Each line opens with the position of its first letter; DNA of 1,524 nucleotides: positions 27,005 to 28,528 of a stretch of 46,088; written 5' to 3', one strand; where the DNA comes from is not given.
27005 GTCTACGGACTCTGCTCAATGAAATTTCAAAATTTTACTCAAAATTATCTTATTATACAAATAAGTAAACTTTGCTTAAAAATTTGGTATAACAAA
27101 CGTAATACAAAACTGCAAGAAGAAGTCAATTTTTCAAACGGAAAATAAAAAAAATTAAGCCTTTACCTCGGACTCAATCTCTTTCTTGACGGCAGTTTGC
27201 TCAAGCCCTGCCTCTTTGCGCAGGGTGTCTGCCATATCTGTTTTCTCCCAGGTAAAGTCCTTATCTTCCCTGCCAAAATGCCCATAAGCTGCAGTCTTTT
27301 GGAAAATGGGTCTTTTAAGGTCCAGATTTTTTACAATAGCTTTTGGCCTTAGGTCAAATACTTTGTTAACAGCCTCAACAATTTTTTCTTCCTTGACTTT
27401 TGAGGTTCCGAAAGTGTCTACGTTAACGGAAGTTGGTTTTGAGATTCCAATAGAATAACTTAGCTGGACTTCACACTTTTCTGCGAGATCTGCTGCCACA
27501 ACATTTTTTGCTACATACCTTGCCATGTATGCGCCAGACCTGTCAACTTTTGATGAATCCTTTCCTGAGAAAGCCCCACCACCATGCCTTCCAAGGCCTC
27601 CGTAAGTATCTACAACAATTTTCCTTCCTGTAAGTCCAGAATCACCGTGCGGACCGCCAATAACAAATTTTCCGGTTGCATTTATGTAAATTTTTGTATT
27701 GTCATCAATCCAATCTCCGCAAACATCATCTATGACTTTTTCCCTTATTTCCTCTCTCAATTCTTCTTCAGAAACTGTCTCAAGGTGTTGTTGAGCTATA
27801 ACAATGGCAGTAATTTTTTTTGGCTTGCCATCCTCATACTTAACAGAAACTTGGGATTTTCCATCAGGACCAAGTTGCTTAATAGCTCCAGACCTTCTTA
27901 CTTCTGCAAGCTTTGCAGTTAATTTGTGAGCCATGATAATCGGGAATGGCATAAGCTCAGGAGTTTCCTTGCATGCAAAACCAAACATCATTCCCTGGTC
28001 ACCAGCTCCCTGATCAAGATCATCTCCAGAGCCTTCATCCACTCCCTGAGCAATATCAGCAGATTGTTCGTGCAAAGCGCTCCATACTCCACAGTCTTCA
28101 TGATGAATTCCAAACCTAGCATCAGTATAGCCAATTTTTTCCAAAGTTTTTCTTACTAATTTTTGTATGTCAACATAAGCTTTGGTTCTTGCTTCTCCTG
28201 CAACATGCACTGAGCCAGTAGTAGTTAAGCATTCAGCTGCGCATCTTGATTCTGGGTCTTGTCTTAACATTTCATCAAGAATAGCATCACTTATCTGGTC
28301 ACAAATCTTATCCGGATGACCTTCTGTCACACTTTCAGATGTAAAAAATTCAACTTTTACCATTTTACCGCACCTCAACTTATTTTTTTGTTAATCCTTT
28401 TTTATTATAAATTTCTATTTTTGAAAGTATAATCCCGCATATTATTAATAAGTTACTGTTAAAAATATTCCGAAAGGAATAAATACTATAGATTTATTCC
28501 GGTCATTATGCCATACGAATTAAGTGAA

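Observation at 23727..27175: Displaced metK C-terminal remnant with purely synonymous divergence, separated from intact metK by a ~970-aa ORFan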

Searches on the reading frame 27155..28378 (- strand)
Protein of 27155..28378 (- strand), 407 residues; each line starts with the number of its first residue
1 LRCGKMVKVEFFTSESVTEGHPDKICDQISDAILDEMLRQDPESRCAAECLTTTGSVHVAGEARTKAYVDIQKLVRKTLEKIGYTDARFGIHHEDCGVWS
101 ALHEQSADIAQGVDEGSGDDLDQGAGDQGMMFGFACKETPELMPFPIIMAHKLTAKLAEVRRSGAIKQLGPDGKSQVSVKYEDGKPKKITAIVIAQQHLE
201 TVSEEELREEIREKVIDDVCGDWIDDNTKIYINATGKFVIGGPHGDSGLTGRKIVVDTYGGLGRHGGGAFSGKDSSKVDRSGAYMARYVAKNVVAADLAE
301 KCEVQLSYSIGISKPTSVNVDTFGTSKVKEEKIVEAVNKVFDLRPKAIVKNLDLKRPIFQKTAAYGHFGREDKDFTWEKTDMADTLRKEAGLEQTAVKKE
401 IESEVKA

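Call 10: search_protein_families(library=pfam, proteins=[window:27155-28378:-], max_evalue=0.01)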
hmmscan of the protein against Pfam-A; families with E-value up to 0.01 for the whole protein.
window:27155-28378:- (407 aa): 4 families
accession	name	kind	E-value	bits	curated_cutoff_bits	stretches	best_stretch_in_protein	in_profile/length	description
PF02773.21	S-AdoMet_synt_C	-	2e-70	235.5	25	1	240-379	1-138/138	S-adenosylmethionine synthetase, C-terminal domain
PF02772.21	S-AdoMet_synt_M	-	2.9e-45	153.7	29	1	122-238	1-120/120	S-adenosylmethionine synthetase, central domain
PF00438.25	S-AdoMet_synt_N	-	5.3e-41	139.6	33.1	1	11-107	3-99/99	S-adenosylmethionine synthetase, N-terminal domain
PF01941.24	AdoMet_Synthase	-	0.0004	19.8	27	0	16-38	23-45/395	S-adenosylmethionine synthetase (AdoMet synthetase)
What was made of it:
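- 27257..28363 (-): Native metK body (clade-I Woesearchaeota, bacterial-type MAT). Pfam S-AdoMet_synt N, M and C domains (call 10).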

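Call 12: find_encoding_contigs(protein=window:27155-28366:-, flank=10000)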
Protein window:27155-28366:- (403 aa): no gene with exactly this product is on record in the collection.

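Call 22: find_homologous_proteins(query=window:27155-28366:-, max_evalue=1e-100)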
Query window:27155-28366:- (403 aa): 8000 proteins with E <= 1e-100 among 8000 candidates; the best 120 are listed.
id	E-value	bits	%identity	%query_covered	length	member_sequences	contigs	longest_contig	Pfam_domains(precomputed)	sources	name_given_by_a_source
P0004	6.1e-266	900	100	100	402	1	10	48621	PF00438.26,PF02772.22,PF02773.22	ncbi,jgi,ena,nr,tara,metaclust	ncbi:methionine adenosyltransferase [Candidatus Woesearchaeota archaeon]|nr:methionine adenosyltrans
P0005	7.5e-229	777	86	97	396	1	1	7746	PF00438.26,PF02772.22,PF02773.22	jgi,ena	-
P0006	1.6e-224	763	82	99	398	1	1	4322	PF00438.26,PF02772.22,PF02773.22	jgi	-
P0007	8.5e-223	758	82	100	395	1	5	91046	PF00438.26,PF02772.22,PF02773.22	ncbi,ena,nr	ncbi:methionine adenosyltransferase [Candidatus Woesearchaeota archaeon]|nr:methionine adenosyltrans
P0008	3.2e-222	756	84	97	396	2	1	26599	PF00438.26,PF02772.22,PF02773.22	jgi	jgi:S-adenosylmethionine synthetase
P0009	3.6e-221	752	84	95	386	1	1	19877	PF00438.26,PF02772.22,PF02773.22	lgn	-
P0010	1.2e-219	747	86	95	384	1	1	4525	PF00438.26,PF02772.22,PF02773.22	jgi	-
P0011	3.1e-217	739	83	95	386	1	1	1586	PF00438.26,PF02772.22,PF02773.22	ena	-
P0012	8.7e-217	738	83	95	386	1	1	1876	PF00438.26,PF02772.22,PF02773.22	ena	-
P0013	1.1e-215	734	81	96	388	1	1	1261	PF00438.26,PF02772.22,PF02773.22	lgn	-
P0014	9.4e-215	731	80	97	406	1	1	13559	PF00438.26,PF02772.22,PF02773.22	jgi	jgi:S-adenosylmethionine synthetase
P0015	3.6e-214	729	80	96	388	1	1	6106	PF00438.26,PF02772.22,PF02773.22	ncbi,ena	-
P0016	4.3e-213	726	81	96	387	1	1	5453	PF00438.26,PF02772.22,PF02773.22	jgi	jgi:S-adenosylmethionine synthetase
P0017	1.5e-203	694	78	96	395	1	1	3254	PF00438.26,PF02772.22,PF02773.22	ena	-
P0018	6.2e-203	692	75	99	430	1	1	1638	PF00438.26,PF02772.22,PF02773.22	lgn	-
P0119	2.3e-186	638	73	98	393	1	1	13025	PF00438.26,PF02772.22,PF02773.22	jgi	-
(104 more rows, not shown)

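Call 25: find_related_loci(query=window:27155-28366:-, collection=genome_contigs, flank=10000)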
Query window:27155-28366:- (403 aa) in genome_contigs; peptide patterns used: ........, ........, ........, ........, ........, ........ (x = any residue, [..] = any of these).
600 stretches matched a pattern (row limit reached: there are more); 595 encode a relative of the query (tblastn E <= 1e-3); the best 80 are kept; 80 distinct loci.
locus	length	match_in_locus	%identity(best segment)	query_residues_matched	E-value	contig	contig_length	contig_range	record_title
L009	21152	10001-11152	64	3-386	3e-171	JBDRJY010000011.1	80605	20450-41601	MAG: archaeon isolate MEGAHIT-group-1.682 k141_5494414, whole genome shotgun sequence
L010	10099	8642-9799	64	6-384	2e-166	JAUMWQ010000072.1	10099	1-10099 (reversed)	MAG: Filifactor alocis isolate S15M_Sa_18_sub NODE_2994_length_10099_cov_6.402429, whole genome shotgun sequence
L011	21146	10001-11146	65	2-384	3e-166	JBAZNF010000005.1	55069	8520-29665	MAG: Patescibacteria group bacterium isolate SO_2017_LW4_60 scaffold_618_c1_LW137-91_2017, whole genome shotgun sequence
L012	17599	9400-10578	61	1-383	1e-161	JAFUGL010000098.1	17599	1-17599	MAG: Lachnospiraceae bacterium isolate RGIG4472 Roe_deer_Omasum-5__c159685, whole genome shotgun sequence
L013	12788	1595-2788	61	1-388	1e-160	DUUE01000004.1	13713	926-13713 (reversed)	MAG TPA_asm: Bacillota bacterium isolate AS08sgBPME_165 287741_AS08, whole genome shotgun sequence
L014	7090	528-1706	60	2-386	6e-160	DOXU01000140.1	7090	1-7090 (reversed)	MAG TPA_asm: Oscillospiraceae bacterium isolate UBA11209 contig_15125, whole genome shotgun sequence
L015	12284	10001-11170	60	2-383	6e-159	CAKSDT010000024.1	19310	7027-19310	MAG: uncultured Clostridia bacterium isolate REFINED_METABAT215_TOP10_CONTIGS_1500_ASSEMBLY_K77_MERGED__Nepal_MoBio_Fibe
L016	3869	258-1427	61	7-388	7e-164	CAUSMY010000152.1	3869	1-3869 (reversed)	MAG TPA_asm: uncultured Veillonella sp. isolate SRR5395396_bin.29_MetaWRAP_v1.3_MAG genome assembly, contig: ERZ14221216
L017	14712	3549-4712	60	1-383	7e-158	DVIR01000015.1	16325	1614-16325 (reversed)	MAG TPA_asm: Candidatus Faeciplasma gallinarum isolate CHK157-1446 CHK157__C73223_L16325_ERR2241945, whole genome shotgu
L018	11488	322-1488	61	7-384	9e-158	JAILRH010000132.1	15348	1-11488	MAG: Lachnospiraceae bacterium isolate RUI379 k141_287597_flag=0_multi=12.0000_len=15348, whole genome shotgun sequence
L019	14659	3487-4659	61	7-386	7e-158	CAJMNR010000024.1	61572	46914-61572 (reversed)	TPA_asm: uncultured bacterium isolate ERR1430482-bin.2 genome assembly, contig: NODE_268_length_61572_cov_12.328023, who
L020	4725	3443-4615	61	6-388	3e-161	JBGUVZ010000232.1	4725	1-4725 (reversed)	MAG: Oscillospiraceae bacterium isolate ruminal_MAG_89 ruminal_MAG_89_contig_0232, whole genome shotgun sequence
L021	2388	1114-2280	60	7-388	3e-168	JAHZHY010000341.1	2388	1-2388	MAG: Clostridiales bacterium isolate HRGM_Genome_3370 HRGM_Genome_3370_340, whole genome shotgun sequence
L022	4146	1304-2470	60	1-384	3e-162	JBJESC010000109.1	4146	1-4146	MAG: Oscillospiraceae bacterium isolate PUUB39_bin.023 NODE_19246_length_4146_cov_9.210462, whole genome shotgun sequenc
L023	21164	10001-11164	60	7-383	4e-157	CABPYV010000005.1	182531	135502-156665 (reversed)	MAG TPA_asm: uncultured Coprococcus sp. isolate MGYG-HGUT-00364 genome assembly, contig: GUT_GENOME007858_5, whole genom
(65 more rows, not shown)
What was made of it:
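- Tried and rejected: (1) The genome_contigs scan with MetK (call 25) was wasted.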

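Call 26: find_encoding_contigs(protein=P0005, flank=6000, max_places=3)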
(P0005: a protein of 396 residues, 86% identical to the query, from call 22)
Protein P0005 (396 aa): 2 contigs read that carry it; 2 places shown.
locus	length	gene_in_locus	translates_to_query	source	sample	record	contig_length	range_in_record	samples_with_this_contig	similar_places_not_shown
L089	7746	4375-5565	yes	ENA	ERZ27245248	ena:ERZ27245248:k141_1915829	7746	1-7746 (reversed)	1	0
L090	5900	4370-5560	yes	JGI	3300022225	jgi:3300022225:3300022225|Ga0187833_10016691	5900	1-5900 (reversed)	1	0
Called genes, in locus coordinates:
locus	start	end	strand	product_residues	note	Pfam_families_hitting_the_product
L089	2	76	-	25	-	?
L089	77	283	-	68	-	PF01192:RNA_pol_Rpb6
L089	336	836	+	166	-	-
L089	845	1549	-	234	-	PF01411:tRNA-synt_2c, PF07973:tRNA_SAD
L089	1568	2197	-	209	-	-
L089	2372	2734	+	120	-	-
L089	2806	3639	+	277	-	PF12850:Metallophos_2 (weak), PF00149:Metallophos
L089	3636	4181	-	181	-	PF12844:HTH_19, PF13560:HTH_31 (weak), PF01381:HTH_3, PF00571:CBS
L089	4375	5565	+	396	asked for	PF00438:S-AdoMet_synt_N, PF02772:S-AdoMet_synt_M, PF02773:S-AdoMet_synt_C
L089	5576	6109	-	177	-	PF03367:Zn_ribbon_ZPR1, PF22794:jr-ZPR1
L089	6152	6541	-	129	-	PF03551:PadR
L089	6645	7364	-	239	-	-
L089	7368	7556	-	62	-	-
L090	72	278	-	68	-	PF01192:RNA_pol_Rpb6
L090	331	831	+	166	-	-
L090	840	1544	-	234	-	PF01411:tRNA-synt_2c, PF07973:tRNA_SAD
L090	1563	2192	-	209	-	-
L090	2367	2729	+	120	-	-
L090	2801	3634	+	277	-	PF12850:Metallophos_2 (weak), PF00149:Metallophos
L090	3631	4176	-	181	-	PF12844:HTH_19, PF13560:HTH_31 (weak), PF01381:HTH_3, PF00571:CBS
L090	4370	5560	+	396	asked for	PF00438:S-AdoMet_synt_N, PF02772:S-AdoMet_synt_M, PF02773:S-AdoMet_synt_C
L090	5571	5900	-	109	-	?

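Call 27: find_encoding_contigs(protein=P0008, flank=6000, max_places=3)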
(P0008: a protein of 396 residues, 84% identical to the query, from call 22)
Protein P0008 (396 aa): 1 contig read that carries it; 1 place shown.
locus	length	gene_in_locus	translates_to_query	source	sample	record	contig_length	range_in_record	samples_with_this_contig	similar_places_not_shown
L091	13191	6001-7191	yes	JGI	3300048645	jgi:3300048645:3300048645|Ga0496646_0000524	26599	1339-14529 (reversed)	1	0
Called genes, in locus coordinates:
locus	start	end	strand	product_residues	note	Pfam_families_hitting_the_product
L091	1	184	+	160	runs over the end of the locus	PF01467:CTP_transf_like, PF08218:Citrate_ly_lig (weak)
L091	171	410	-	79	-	PF00833:Ribosomal_S17e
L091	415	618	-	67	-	PF01192:RNA_pol_Rpb6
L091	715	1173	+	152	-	-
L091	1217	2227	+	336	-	-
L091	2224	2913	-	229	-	PF01411:tRNA-synt_2c, PF07973:tRNA_SAD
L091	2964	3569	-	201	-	-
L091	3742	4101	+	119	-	-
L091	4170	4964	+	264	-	PF00149:Metallophos, PF12850:Metallophos_2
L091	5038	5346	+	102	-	-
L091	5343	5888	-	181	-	PF12844:HTH_19, PF13560:HTH_31 (weak), PF01381:HTH_3, PF00571:CBS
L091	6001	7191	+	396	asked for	PF00438:S-AdoMet_synt_N, PF02772:S-AdoMet_synt_M, PF02773:S-AdoMet_synt_C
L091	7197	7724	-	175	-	PF03367:Zn_ribbon_ZPR1, PF22794:jr-ZPR1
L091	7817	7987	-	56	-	-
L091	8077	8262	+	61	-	-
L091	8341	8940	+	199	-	PF00925:GTP_cyclohydro2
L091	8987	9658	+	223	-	-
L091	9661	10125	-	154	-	-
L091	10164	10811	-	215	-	PF13840:ACT_7 (weak)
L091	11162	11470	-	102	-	-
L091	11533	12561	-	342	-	PF01594:AI-2E_transport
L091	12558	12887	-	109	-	-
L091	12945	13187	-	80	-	PF10678:DUF2492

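Call 28: find_encoding_contigs(protein=P0009, flank=6000, max_places=3)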
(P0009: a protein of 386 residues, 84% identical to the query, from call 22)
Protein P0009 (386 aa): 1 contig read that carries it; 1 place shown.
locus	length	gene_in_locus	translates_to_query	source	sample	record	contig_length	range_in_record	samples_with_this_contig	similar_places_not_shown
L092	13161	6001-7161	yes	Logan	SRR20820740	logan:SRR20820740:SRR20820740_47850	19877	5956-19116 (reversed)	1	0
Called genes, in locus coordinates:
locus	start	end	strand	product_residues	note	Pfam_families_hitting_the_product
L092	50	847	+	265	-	-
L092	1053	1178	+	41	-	-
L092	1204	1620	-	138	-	-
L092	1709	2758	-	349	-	PF11376:DUF3179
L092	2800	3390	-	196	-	PF10517:DM13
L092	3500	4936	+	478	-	-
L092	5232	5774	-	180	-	PF12844:HTH_19, PF13560:HTH_31, PF01381:HTH_3, PF00571:CBS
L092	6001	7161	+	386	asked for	PF00438:S-AdoMet_synt_N, PF02772:S-AdoMet_synt_M, PF02773:S-AdoMet_synt_C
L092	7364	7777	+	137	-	-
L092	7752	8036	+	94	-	-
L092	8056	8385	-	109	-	-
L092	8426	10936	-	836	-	PF06028:DUF915 (faint), PF07819:PGAP1, PF00561:Abhydrolase_1, PF02089:Palm_thioest (weak), PF01674:Lipase_2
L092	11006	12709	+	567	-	PF05192:MutS_III, PF00488:MutS_V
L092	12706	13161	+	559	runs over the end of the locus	PF05192:MutS_III, PF00488:MutS_V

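Call 41: find_encoding_contigs(protein=P0006, flank=6000, max_places=3)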
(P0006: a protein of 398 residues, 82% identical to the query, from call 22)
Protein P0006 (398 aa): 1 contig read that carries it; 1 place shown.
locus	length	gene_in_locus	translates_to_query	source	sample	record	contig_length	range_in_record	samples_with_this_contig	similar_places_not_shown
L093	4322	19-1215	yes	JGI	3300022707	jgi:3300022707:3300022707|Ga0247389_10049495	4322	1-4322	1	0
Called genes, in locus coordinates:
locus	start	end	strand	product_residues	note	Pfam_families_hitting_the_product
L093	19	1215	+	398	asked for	PF00438:S-AdoMet_synt_N, PF02772:S-AdoMet_synt_M, PF02773:S-AdoMet_synt_C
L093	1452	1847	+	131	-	-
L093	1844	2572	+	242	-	PF00589:Phage_integrase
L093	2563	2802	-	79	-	PF21983:NikA-like (weak)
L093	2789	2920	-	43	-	-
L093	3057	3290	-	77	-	PF21983:NikA-like (weak)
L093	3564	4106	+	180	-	PF13404:HTH_AsnC-type, PF13412:HTH_24, PF01037:AsnC_trans_reg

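Call 42: find_encoding_contigs(protein=P0119, flank=6000, max_places=3)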
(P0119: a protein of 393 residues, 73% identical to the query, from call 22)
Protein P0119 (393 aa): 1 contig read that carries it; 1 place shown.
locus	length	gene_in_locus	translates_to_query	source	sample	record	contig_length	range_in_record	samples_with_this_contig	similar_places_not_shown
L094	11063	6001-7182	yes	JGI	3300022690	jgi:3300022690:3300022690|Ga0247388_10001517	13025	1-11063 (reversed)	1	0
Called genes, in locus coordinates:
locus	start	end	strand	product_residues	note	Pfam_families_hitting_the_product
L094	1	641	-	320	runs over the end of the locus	-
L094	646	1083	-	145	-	-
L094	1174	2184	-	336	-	-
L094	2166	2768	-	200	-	-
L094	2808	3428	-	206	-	-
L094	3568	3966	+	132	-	-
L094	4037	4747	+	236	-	PF00149:Metallophos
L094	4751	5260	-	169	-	-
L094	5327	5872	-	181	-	PF12844:HTH_19, PF13560:HTH_31 (weak), PF01381:HTH_3, PF00571:CBS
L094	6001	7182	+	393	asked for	PF00438:S-AdoMet_synt_N, PF02772:S-AdoMet_synt_M, PF02773:S-AdoMet_synt_C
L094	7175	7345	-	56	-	-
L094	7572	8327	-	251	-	PF00483:NTP_transferase, PF12804:NTP_transf_3, PF20202:DUF6564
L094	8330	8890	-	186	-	-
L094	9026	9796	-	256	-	PF01066:CDP-OH_P_transf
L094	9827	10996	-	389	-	PF00266:Aminotran_5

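Call 50: find_related_loci(query=L093:1844-2569:+, collection=viral_contigs, flank=10000)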
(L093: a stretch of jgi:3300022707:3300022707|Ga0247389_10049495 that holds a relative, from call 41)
Query L093:1844-2569:+ (242 aa) in viral_contigs; peptide patterns used: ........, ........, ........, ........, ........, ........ (x = any residue, [..] = any of these).
1 stretches matched a pattern, but none encodes a relative of the query by tblastn (E <= 1e-3).
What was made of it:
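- Tried and rejected: The one with the L093 integrase found nothing (call 50).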

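Call 56: find_encoding_contigs(protein=P0012, flank=3000, max_places=3)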
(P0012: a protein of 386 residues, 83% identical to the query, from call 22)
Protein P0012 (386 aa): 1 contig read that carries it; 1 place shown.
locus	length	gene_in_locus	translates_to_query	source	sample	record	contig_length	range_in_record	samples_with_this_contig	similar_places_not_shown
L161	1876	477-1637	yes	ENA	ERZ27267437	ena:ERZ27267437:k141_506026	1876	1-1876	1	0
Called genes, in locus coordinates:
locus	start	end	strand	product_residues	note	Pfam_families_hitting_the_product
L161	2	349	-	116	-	?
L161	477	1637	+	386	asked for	PF00438:S-AdoMet_synt_N, PF02772:S-AdoMet_synt_M, PF02773:S-AdoMet_synt_C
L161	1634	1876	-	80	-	?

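Call 80: find_encoding_contigs(protein=P0010, flank=5000, max_places=2)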
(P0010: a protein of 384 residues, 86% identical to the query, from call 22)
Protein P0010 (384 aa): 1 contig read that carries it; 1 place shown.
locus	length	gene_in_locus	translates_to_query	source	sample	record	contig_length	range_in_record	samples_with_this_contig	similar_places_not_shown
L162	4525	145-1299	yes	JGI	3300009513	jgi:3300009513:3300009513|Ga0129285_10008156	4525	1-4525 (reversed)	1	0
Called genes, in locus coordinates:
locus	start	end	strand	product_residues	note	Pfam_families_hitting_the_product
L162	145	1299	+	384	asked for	PF00438:S-AdoMet_synt_N, PF02772:S-AdoMet_synt_M, PF02773:S-AdoMet_synt_C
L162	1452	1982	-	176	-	PF03367:Zn_ribbon_ZPR1 (weak), PF22794:jr-ZPR1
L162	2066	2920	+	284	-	PF04326:SLFN_AlbA_2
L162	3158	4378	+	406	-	PF08245:Mur_ligase_M, PF27239:FOL3_C, PF02875:Mur_ligase_C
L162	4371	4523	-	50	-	?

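Call 81: find_encoding_contigs(protein=P0014, flank=8000, max_places=2)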
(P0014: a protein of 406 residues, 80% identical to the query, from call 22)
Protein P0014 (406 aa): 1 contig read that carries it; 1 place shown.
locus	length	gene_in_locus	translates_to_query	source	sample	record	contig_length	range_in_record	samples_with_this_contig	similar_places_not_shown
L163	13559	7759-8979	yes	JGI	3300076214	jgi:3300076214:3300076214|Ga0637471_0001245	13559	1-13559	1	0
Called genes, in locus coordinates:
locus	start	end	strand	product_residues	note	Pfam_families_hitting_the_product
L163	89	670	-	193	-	PF08123:DOT1 (weak)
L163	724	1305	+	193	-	-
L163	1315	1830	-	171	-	-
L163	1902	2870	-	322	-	-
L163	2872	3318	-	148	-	-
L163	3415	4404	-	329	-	-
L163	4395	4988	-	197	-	-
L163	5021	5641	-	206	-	-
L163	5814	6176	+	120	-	-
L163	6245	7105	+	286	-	PF00149:Metallophos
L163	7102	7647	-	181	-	PF12844:HTH_19, PF13560:HTH_31 (weak), PF01381:HTH_3, PF00571:CBS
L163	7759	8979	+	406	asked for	PF00438:S-AdoMet_synt_N, PF02772:S-AdoMet_synt_M, PF02773:S-AdoMet_synt_C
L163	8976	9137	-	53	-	-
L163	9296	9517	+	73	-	-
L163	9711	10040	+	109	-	PF01780:Ribosomal_L37ae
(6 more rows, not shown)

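Call 93: search_protein_families(library=pfam, proteins=[L093:1452-1844:+, L093:1844-2569:+, L093:2563-2799:-, L093:3057-3287:-, L093:3564-4103:+], max_evalue=0.01)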
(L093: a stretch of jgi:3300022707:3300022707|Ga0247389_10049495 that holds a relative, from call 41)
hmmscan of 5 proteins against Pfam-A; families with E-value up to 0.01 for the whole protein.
L093:1452-1844:+ (131 aa): 0 families

L093:1844-2569:+ (242 aa): 1 family
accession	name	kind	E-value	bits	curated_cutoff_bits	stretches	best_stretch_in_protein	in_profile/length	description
PF00589.27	Phage_integrase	-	3.1e-28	99.2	27.1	1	15-184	7-169/172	Phage integrase family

L093:2563-2799:- (78 aa): 1 family
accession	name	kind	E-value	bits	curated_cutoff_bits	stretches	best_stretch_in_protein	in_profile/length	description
PF21983.2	NikA-like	-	1.8e-07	31.6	27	1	3-44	4-44/72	Mobilization protein NikA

L093:3057-3287:- (76 aa): 1 family
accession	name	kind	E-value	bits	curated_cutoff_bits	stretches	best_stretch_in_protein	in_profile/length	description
PF21983.2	NikA-like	-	9e-07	29.4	27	1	2-43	3-43/72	Mobilization protein NikA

L093:3564-4103:+ (180 aa): 17 families
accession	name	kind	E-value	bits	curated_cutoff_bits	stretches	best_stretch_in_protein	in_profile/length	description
PF01037.27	AsnC_trans_reg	-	1.9e-15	57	25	1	96-161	6-71/73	Lrp/AsnC ligand binding domain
PF13412.12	HTH_24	-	2.3e-12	46.7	21.9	1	26-67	7-48/48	Winged helix-turn-helix DNA-binding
PF13404.12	HTH_AsnC-type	-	8.3e-08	32.4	27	1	24-60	5-41/42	AsnC-type helix-turn-helix domain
PF25212.1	HVO_A0114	-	1.2e-05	25.5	27.6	1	8-67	7-67/84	HVO_A0114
PF01047.28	MarR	-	2.3e-05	24.6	24.6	1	27-67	8-48/59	MarR family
PF09339.16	HTH_IclR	-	2.5e-05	24.4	22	1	34-68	16-50/52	IclR helix-turn-helix domain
PF01022.26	HTH_5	-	0.00036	20.8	22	1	27-67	7-46/47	Bacterial regulatory protein, arsR family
PF08279.18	HTH_11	-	0.00071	19.8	25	1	27-65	5-44/55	HTH domain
PF13545.12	HTH_Crp_2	-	0.00083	19.7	27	1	34-67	20-53/70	Crp-like helix-turn-helix domain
PF01978.25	TrmB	-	0.00086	19.6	25.6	1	20-69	6-55/68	Sugar-specific transcriptional regulator TrmB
PF08220.18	HTH_DeoR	-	0.0014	18.8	21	1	26-67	4-45/57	DeoR-like helix-turn-helix domain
PF12802.13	MarR_2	-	0.0015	19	27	1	30-67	13-51/61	MarR family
PF01325.25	Fe_dep_repress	-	0.0027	18.3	26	0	35-68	21-54/60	Iron dependent repressor, N-terminal DNA binding domain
PF25213.1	HVO_A0261_N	-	0.0048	17.2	35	1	23-68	12-56/86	HVO_A0261 N-terminal domain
PF13936.12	HTH_38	-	0.0055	16.9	27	0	34-58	18-42/44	Helix-turn-helix domain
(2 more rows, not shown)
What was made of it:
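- On SSV-type archaeal integrase elements (integrase gene split by integration): The L093 integrase is one intact 242-aa ORF covering PF00589 positions 7-169 of 172 (call 93).
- L093 then has a PF00589 tyrosine integrase (E 3e-28) and two NikA-like genes (calls 41, 93). An integrase gene sits beside the same kind of junction in L093 (calls 41, 93).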
